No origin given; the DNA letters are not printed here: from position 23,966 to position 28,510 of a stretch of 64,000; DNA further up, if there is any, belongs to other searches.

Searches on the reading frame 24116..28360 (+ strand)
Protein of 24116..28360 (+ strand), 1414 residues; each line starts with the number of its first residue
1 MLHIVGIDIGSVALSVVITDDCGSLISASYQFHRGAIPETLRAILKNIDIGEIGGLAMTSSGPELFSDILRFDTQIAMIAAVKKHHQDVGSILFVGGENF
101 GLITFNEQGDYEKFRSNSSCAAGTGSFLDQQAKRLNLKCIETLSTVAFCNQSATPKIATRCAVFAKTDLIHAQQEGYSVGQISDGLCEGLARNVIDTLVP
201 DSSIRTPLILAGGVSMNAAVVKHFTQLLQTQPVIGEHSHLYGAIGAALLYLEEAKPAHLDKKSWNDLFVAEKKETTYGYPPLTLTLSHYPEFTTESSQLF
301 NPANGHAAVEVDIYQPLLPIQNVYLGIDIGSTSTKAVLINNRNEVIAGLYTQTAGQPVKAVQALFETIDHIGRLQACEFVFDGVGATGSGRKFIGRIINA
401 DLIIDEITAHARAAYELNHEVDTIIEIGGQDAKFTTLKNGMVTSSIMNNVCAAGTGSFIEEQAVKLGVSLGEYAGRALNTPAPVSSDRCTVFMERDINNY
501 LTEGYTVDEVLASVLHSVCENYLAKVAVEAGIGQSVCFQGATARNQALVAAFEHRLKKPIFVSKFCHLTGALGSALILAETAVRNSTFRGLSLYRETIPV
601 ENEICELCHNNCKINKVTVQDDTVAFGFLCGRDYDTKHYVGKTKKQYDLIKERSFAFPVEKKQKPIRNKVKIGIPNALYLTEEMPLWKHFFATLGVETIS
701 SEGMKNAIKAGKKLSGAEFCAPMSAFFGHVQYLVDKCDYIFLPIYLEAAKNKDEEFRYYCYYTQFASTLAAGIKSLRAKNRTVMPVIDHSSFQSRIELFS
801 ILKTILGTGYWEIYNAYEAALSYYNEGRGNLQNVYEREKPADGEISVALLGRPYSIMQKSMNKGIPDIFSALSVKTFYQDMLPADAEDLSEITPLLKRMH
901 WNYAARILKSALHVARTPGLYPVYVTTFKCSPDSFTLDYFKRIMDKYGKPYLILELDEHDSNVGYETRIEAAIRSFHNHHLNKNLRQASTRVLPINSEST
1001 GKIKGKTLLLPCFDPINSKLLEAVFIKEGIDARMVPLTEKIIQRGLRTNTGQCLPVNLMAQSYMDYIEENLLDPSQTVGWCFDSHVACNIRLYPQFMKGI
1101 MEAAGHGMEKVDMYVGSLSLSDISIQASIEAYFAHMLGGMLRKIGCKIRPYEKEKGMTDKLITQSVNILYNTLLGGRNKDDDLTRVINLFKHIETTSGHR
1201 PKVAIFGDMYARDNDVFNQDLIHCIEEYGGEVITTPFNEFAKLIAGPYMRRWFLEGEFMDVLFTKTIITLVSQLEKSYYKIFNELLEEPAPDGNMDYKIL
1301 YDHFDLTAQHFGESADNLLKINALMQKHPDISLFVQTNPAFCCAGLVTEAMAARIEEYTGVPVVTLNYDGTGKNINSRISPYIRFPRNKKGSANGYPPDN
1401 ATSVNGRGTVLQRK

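Call 73: search_protein_families(library=pfam, proteins=[window:24116-28360:+], max_evalue=0.00001)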
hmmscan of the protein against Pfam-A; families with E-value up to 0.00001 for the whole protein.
window:24116-28360:+ (1414 aa): 2 families
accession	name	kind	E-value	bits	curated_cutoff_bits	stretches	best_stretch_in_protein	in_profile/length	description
PF01869.26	BcrAD_BadFG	-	3.3e-63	214.2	31.5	2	325-577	1-270/271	BadF/BadG/BcrA/BcrD ATPase family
PF09989.15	DUF2229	-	2.2e-39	135.8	29.4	1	671-882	1-218/218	CoA enzyme activase uncharacterised domain (DUF2229)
